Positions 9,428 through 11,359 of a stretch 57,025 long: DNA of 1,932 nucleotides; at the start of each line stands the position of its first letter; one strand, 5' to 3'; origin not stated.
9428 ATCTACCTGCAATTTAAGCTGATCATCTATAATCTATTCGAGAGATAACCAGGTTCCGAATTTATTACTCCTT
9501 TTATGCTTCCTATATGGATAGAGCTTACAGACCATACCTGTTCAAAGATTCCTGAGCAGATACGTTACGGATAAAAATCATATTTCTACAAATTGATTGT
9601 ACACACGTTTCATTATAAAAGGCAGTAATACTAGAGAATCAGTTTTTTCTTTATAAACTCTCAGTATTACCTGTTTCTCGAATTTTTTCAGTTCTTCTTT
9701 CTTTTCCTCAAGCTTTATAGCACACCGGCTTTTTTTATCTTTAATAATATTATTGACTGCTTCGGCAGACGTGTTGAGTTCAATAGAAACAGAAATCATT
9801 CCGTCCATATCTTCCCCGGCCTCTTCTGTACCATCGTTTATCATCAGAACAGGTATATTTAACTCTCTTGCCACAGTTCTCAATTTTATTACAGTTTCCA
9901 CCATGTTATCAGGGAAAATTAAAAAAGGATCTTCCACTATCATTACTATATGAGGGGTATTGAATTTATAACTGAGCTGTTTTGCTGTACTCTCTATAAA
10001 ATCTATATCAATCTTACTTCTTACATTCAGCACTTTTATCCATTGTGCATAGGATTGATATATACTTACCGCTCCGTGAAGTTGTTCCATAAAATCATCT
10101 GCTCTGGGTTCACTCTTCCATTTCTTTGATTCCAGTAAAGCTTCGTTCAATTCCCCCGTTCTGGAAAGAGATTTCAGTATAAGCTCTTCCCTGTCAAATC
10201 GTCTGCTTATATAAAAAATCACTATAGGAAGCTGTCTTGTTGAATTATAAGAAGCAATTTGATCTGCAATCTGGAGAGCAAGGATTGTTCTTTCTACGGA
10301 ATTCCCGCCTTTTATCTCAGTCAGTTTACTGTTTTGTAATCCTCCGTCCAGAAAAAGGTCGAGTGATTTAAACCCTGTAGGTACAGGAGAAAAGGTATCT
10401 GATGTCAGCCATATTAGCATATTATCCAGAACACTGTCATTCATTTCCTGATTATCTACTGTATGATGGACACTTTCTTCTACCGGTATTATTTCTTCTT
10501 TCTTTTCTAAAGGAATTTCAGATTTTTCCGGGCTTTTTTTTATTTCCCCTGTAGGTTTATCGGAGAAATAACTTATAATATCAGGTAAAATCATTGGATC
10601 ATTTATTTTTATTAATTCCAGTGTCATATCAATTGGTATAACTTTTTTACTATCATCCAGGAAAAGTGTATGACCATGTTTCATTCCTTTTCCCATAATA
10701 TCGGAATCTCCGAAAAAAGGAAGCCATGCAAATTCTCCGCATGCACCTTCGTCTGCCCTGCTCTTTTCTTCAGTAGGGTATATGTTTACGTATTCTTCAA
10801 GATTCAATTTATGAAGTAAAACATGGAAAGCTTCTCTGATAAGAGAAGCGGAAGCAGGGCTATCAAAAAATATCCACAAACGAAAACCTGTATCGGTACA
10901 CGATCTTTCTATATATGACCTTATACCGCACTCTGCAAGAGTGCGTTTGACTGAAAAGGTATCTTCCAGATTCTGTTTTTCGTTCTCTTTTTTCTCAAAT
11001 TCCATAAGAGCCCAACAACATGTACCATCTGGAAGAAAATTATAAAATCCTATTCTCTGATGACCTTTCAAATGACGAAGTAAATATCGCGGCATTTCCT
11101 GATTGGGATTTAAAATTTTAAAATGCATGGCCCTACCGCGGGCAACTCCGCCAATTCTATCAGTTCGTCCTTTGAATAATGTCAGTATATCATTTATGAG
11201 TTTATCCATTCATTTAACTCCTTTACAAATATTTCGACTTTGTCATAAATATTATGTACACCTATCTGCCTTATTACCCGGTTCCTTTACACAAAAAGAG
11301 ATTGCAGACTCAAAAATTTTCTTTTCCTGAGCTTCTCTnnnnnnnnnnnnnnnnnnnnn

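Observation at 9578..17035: Same-strand five-gene island: degenerate Prim-Pol/RecA-like protein, TM-TPR Ser/Thr kinase, ferredoxin, membrane JAMM protease and HTH coiled-coil protein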

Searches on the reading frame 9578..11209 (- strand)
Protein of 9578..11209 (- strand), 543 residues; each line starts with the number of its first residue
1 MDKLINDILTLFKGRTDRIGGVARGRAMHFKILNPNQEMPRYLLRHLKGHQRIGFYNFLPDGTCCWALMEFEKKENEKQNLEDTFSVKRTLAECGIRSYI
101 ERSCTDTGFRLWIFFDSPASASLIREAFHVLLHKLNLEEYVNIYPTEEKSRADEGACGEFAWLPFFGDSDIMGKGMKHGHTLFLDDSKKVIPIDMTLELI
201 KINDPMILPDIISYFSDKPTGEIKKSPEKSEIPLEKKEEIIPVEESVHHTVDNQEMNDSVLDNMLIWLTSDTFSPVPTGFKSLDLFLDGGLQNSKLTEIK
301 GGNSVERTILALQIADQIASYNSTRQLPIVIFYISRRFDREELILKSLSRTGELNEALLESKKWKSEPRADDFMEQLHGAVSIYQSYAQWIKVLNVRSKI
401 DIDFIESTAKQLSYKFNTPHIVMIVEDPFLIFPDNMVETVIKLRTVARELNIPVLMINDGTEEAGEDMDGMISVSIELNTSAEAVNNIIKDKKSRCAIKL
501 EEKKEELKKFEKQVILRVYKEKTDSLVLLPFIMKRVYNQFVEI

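Call 3: search_protein_families(library=pfam, proteins=[window:9578-11209:-], max_evalue=0.1)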
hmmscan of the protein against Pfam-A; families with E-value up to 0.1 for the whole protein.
window:9578-11209:- (543 aa): 3 families
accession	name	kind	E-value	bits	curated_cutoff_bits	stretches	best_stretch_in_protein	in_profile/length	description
PF22548.2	AEP-TOTE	-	2.5e-18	67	27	1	43-191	66-209/230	TOTE conflict system, Archaeo-Eukaryotic Primase domain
PF03796.21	DnaB_C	-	9.2e-09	35.5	27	1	276-457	2-175/255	DnaB-like helicase C terminal domain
PF06745.19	ATPase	-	0.043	13.6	26.6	0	276-314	1-39/231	KaiC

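Call 4: search_protein_families(library=padloc, proteins=[window:9578-11209:-], max_evalue=0.1)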
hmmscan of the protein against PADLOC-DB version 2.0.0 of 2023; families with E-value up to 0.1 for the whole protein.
window:9578-11209:- (543 aa): 2 families
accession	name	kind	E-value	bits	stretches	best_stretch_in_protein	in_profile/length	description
PDLC01465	PrimPol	-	1.2e-11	42.7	1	44-170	77-204/276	"CAS-I,CAS-II,CAS-III,CAS-IV,CAS-V,CAS-VI; associated"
PDLC01101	PrimPol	-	1.3e-06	25.4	1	24-151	152-284/490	adaptation polymerase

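Call 5: search_protein_families(library=ncbifam, proteins=[window:9578-11209:-], max_evalue=0.1)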
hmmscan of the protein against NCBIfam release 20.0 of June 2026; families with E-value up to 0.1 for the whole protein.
window:9578-11209:- (543 aa): 11 families
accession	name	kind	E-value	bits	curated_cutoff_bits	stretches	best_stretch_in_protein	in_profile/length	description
NF040561.1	PrimPol_Msp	equivalog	4.7e-10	38.6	200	1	8-148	128-285/515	CRISPR-associated primase-polymerase type A1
TIGR00665.1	DnaB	equivalog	2.7e-09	36.4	385.25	1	203-456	102-351/435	replicative DNA helicase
TIGR03600.1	phage_DnaB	exception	5.9e-07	28.8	498.65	1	272-457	173-350/421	phage replicative helicase, DnaB family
NF004384.0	PRK05748.1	equivalog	6.1e-07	28.3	525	1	222-400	129-305/452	replicative DNA helicase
NF005852.0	PRK07773.1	equivalog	7.1e-06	24.6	780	1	252-457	172-373/886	replicative DNA helicase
NF004967.0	PRK06321.1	equivalog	0.00059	18.8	751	1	269-337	202-266/472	replicative DNA helicase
TIGR00284.1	TIGR00284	hypoth_equivalog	0.0039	15.8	256.65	1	416-505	275-366/497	dihydropteroate synthase-like protein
NF006861.0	PRK09361.1-1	equivalog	0.022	14.3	278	1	275-323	4-52/235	DNA repair and recombination protein RadB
NF006606.0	PRK09165.1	equivalog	0.027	13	540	0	270-323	194-246/497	replicative DNA helicase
NF003301.0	PRK04301.1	equivalog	0.048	12.8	259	1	276-330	83-137/316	DNA repair and recombination protein RadA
TIGR02012.1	tigrfam_recA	equivalog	0.055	12.8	325.3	0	273-317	33-78/321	recombinase RecA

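Call 13: find_homologous_proteins(query=window:9578-11209:-, max_evalue=0.001)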
Query window:9578-11209:- (543 aa): 16 proteins with E <= 0.001 among 8000 candidates.
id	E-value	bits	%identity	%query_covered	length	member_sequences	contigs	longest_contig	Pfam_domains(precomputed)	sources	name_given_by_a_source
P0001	0.0e+0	1143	93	100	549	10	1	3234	PF03796.22,PF22548.3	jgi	-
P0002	0.0e+0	1116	90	100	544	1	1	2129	PF03796.22,PF22548.3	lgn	-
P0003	0.0e+0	1067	87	100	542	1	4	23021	PF03796.22,PF22548.3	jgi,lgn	jgi:hypothetical protein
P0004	2.4e-235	800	64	100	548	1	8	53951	PF03796.22,PF22548.3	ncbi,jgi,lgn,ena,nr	ncbi:MAG TPA: DnaB-like helicase C-terminal domain-containing protein [Candidatus Eremiobacteraeota 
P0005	3.8e-151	522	44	100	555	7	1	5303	PF03796.22,PF22548.3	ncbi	-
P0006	1.4e-147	510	45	95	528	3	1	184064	PF03796.22,PF22548.3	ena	-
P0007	9.3e-147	508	58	39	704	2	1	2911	PF22548.3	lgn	-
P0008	7.5e-6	43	28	49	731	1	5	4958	PF13155.13,PF03796.22,PF13481.13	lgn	-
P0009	8.5e-5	39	28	28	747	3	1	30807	PF00270.36,PF00176.30,PF22548.3,PF00271.38,PF04851.22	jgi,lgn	-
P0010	1.3e-4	39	28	45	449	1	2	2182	PF06745.20,PF03796.22,PF23442.2,PF13481.13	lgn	-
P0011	4.4e-4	37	27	38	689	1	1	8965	PF13155.13,PF03796.22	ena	-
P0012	4.8e-4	37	25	34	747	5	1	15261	PF00270.36,PF00176.30,PF22548.3,PF00271.38,PF04851.22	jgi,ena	-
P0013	5.5e-4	37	32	34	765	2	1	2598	PF13155.13,PF03796.22,PF13362.13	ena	-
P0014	6.0e-4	36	29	33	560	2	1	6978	PF13155.13,PF03796.22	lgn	-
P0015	8.8e-4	36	30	28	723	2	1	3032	PF00270.36,PF00176.30,PF22548.3,PF18766.8,PF00271.38,PF04851.22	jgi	-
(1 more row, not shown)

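Call 14: find_encoding_contigs(protein=P0004, flank=10000, max_places=3)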
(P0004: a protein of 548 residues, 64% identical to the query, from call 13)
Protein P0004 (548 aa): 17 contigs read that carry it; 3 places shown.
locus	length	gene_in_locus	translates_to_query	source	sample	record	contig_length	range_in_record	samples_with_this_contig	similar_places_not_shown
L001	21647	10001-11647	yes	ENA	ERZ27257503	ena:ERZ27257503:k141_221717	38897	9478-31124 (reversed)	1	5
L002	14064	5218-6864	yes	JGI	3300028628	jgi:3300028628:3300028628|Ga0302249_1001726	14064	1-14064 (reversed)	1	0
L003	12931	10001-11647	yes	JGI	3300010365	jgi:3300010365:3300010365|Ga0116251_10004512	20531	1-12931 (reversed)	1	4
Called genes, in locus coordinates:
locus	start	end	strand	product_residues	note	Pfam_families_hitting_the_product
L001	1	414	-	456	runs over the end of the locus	PF00072:Response_reg, PF00158:Sigma54_activat, PF14532:Sigma54_activ_2, PF00004:AAA (weak), PF07724:AAA_2 (weak), PF07728:AAA_5 (weak), PF25601:AAA_lid_14, PF02954:HTH_8, +1 more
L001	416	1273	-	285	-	PF00512:HisKA (weak), PF02518:HATPase_c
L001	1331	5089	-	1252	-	PF13510:Fer2_4, PF14691:Fer4_20, PF01266:DAO, PF07992:Pyr_redox_2, PF13450:NAD_binding_8, PF13738:Pyr_redox_3, PF12838:Fer4_7, PF13237:Fer4_10, +10 more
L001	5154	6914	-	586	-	PF12837:Fer4_6 (faint), PF01512:Complex1_51K, PF10589:NADH_4Fe-4S, PF14697:Fer4_21 (faint), PF00037:Fer4 (weak), PF13237:Fer4_10, PF12838:Fer4_7 (weak), PF13187:Fer4_9 (weak)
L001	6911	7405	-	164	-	PF01257:2Fe-2S_thioredx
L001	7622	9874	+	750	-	PF13428:TPR_14 (faint), PF07719:TPR_2 (faint), PF13424:TPR_12 (faint), PF14559:TPR_19 (faint), PF23914:TPR_CcmH_CycH (faint), PF03109:ABC1 (faint), PF00069:Pkinase, PF07714:PK_Tyr_Ser-Thr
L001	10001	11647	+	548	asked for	PF22548:AEP-TOTE, PF03796:DnaB_C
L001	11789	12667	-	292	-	PF00535:Glycos_transf_2, PF10111:Glyco_tranf_2_2, PF13641:Glyco_tranf_2_3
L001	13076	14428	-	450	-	PF00072:Response_reg, PF00158:Sigma54_activat, PF14532:Sigma54_activ_2, PF07728:AAA_5 (faint), PF25601:AAA_lid_14, PF02954:HTH_8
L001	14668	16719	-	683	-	PF00672:HAMP, PF01590:GAF, PF13185:GAF_2, PF13492:GAF_3, PF00512:HisKA, PF02518:HATPase_c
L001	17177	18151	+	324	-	-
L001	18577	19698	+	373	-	-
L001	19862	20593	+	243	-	-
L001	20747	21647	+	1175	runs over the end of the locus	PF00069:Pkinase, PF01636:APH (faint), PF07714:PK_Tyr_Ser-Thr, PF18991:DUF5724 (faint), PF13646:HEAT_2, PF13646:HEAT_2, PF13646:HEAT_2 (weak), PF13646:HEAT_2, +9 more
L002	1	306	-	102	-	?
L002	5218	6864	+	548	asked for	PF22548:AEP-TOTE, PF03796:DnaB_C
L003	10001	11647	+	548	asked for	PF22548:AEP-TOTE, PF03796:DnaB_C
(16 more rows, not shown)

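Call 15: find_encoding_contigs(protein=P0006, flank=10000, max_places=3)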
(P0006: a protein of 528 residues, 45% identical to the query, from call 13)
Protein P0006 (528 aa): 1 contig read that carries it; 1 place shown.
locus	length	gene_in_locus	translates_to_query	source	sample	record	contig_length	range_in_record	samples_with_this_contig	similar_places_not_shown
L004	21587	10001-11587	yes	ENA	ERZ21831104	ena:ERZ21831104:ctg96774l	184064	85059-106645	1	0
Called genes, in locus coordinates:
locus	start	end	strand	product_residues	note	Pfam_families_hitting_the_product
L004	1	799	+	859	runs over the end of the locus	PF07833:Cu_amine_oxidN1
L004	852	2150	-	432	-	PF13185:GAF_2, PF00512:HisKA, PF02518:HATPase_c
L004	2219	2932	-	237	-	PF02633:Creatininase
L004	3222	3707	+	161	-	-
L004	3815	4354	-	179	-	-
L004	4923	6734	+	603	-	-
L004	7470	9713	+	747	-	PF13424:TPR_12 (faint), PF07719:TPR_2 (faint), PF13181:TPR_8 (faint), PF13414:TPR_11 (faint), PF14559:TPR_19 (faint), PF00069:Pkinase, PF07714:PK_Tyr_Ser-Thr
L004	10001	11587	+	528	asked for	PF22548:AEP-TOTE, PF03796:DnaB_C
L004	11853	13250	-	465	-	PF13353:Fer4_12, PF04055:Radical_SAM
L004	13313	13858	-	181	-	PF00936:BMC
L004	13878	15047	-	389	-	PF00155:Aminotran_1_2, PF00266:Aminotran_5, PF01041:DegT_DnrJ_EryC1 (weak), PF01212:Beta_elim_lyase (weak)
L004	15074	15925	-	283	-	PF01592:NifU_N, PF04324:Fer2_BFD, PF01106:NifU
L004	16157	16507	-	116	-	-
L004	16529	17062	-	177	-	-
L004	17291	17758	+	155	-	PF22550:CesT_Tir_1, PF22551:TY-Chap1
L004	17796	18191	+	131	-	-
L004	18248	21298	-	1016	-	PF00069:Pkinase, PF07714:PK_Tyr_Ser-Thr (weak), PF13360:PQQ_2, PF13570:Beta-prop_ACSF4, PF13360:PQQ_2, PF13570:Beta-prop_ACSF4, PF13360:PQQ_2, PF13570:Beta-prop_ACSF4, +15 more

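Call 16: find_encoding_contigs(protein=P0003, flank=10000, max_places=3)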
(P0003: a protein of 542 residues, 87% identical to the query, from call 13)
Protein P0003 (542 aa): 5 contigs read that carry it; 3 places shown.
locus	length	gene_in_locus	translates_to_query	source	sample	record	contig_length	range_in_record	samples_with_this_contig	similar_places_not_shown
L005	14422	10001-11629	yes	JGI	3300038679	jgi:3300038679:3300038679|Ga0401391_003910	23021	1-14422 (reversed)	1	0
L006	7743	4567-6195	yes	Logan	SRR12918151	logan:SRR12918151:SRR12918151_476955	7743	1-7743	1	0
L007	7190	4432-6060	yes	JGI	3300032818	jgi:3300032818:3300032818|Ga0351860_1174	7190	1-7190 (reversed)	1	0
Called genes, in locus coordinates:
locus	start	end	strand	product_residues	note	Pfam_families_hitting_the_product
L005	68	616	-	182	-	PF08123:DOT1, PF13847:Methyltransf_31 (weak), PF13649:Methyltransf_25 (weak)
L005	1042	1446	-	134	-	PF12895:ANAPC3 (weak), PF13371:TPR_9 (weak), PF13432:TPR_16 (weak), PF13414:TPR_11, PF00515:TPR_1, PF07719:TPR_2, PF13414:TPR_11, PF00515:TPR_1, +11 more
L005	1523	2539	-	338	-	PF25063:ARM_TT21_C (weak), PF14559:TPR_19 (weak), PF13424:TPR_12 (weak), PF13432:TPR_16 (weak), PF13414:TPR_11, PF00515:TPR_1 (weak), PF13414:TPR_11, PF13432:TPR_16, +17 more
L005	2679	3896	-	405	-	PF00155:Aminotran_1_2 (weak), PF01041:DegT_DnrJ_EryC1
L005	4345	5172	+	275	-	-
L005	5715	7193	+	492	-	PF01398:JAB, PF14464:Prok-JAB (weak), PF24125:Cds6_C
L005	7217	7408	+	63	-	PF12797:Fer4_2 (weak), PF12837:Fer4_6, PF13237:Fer4_10, PF00037:Fer4, PF14697:Fer4_21, PF13370:Fer4_13 (weak), PF12800:Fer4_4 (weak), PF12838:Fer4_7, +4 more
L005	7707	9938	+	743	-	PF07719:TPR_2 (faint), PF13181:TPR_8 (faint), PF13428:TPR_14 (faint), PF14559:TPR_19 (faint), PF13431:TPR_17 (faint), PF03109:ABC1 (faint), PF00069:Pkinase, PF07714:PK_Tyr_Ser-Thr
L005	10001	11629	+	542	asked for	PF22548:AEP-TOTE, PF03796:DnaB_C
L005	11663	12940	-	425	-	-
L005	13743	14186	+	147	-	-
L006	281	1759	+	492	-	PF01398:JAB, PF14464:Prok-JAB (weak), PF24125:Cds6_C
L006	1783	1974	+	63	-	PF12797:Fer4_2 (weak), PF12837:Fer4_6, PF13237:Fer4_10, PF00037:Fer4, PF14697:Fer4_21, PF13370:Fer4_13 (weak), PF12800:Fer4_4 (weak), PF12838:Fer4_7, +4 more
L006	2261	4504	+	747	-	PF07719:TPR_2 (faint), PF13181:TPR_8 (faint), PF13428:TPR_14 (faint), PF13431:TPR_17 (faint), PF14559:TPR_19 (faint), PF03109:ABC1 (faint), PF00069:Pkinase, PF07714:PK_Tyr_Ser-Thr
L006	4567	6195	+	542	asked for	PF22548:AEP-TOTE, PF03796:DnaB_C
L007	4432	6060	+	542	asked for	PF22548:AEP-TOTE, PF03796:DnaB_C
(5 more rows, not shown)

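Call 23: find_related_loci(query=A1, collection=genome_contigs, flank=10000)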
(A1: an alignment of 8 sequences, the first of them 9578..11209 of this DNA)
Query A1 (543 aa) in genome_contigs; peptide patterns used: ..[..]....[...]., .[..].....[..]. (x = any residue, [..] = any of these).
18 stretches matched a pattern; 4 encode a relative of the query (tblastn E <= 1e-3); 4 distinct loci.
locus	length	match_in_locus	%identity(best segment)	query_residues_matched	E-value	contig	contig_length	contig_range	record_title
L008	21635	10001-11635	93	1-543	0e+0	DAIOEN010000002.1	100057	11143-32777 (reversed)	MAG TPA_asm: Vulcanimicrobiota bacterium isolate CTOTU7676 NODE_471_length_100057_cov_33.850893, whole genome shotgun se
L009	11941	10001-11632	91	1-543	0e+0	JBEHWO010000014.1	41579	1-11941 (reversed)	MAG: Vulcanimicrobiota bacterium isolate ER2 k141_538811_length_41579_cov_8.9849, whole genome shotgun sequence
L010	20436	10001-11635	93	1-543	0e+0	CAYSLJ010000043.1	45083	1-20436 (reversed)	MAG TPA_asm: uncultured Synergistia bacterium isolate SRP239243_co1_332 genome assembly, contig: NODE_994_length_45083_c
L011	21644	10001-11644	64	1-543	0e+0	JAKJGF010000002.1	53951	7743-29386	MAG: Bacillota bacterium isolate UR.bin48 UR_contig_1177, whole genome shotgun sequence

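Call 36: search_protein_families(library=pfam, proteins=[L004:4923-6734:+, L005:11663-12940:-, L005:4345-5172:+, L010:11710-12504:+], max_evalue=0.01)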
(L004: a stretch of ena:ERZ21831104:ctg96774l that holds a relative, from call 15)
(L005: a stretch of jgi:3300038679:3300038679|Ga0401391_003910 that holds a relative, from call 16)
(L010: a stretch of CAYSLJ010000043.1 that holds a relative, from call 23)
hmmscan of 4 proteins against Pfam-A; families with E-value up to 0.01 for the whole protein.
L004:4923-6734:+ (603 aa): 2 families
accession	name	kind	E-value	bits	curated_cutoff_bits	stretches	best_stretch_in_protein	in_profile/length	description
PF13360.13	PQQ_2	-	5.3e-05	23.4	27.6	1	492-590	3-95/233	Outer membrane protein assembly factor BamB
PF13570.13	Beta-prop_ACSF4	-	0.00023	21.1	133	1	492-576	195-282/329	Beta-alanine-activating enzyme, beta-propeller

L005:11663-12940:- (425 aa): 1 family
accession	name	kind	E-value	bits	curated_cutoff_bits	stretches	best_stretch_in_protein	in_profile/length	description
PF02932.22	Neur_chan_memb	-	0.0015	19.3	28.1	1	310-390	2-82/233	Neurotransmitter-gated ion-channel transmembrane region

L005:4345-5172:+ (275 aa): 2 families
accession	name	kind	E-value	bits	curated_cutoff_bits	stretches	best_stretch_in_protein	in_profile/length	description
PF12728.13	HTH_17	-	1.7e-05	25.5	27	1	8-55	3-46/51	Helix-turn-helix domain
PF14197.11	Cep57_CLD_2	-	0.0071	16.8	27.1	1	124-185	1-63/67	Centrosome localisation domain of PPC89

L010:11710-12504:+ (264 aa): 11 families
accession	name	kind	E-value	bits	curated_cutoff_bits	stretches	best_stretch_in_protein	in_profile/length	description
PF13847.12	Methyltransf_31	-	6.1e-12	45.9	27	1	41-148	5-118/145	Methyltransferase domain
PF13489.12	Methyltransf_23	-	2.6e-10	40.7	27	1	41-194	24-163/164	Methyltransferase domain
PF13649.12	Methyltransf_25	-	4.3e-10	40.6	27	1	43-135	1-96/97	Methyltransferase domain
PF08242.18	Methyltransf_12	-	8.3e-10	39.7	30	1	44-138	1-98/98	Methyltransferase domain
PF08241.18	Methyltransf_11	-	5.5e-08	33.8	21.2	1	44-139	1-94/95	Methyltransferase domain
PF24675.1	NpmA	-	0.0002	21.2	60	1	42-82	26-67/214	16S rRNA (adenine(1408)-N(1))-methyltransferase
PF02390.23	Methyltransf_4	-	0.00021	21.2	24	1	43-94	5-60/173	Putative methyltransferase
PF13679.12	Methyltransf_32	-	0.0022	18.4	27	1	40-84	26-74/143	Methyltransferase domain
PF08003.17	Methyltransf_9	-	0.0055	16.1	23.8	1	41-73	117-148/315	Protein of unknown function (DUF1698)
PF07021.18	MetW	-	0.0063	16.6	21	1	40-83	14-56/193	Methionine biosynthesis protein MetW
PF01728.25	FtsJ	-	0.0085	16.5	24.1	0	37-104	19-85/181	FtsJ-like methyltransferase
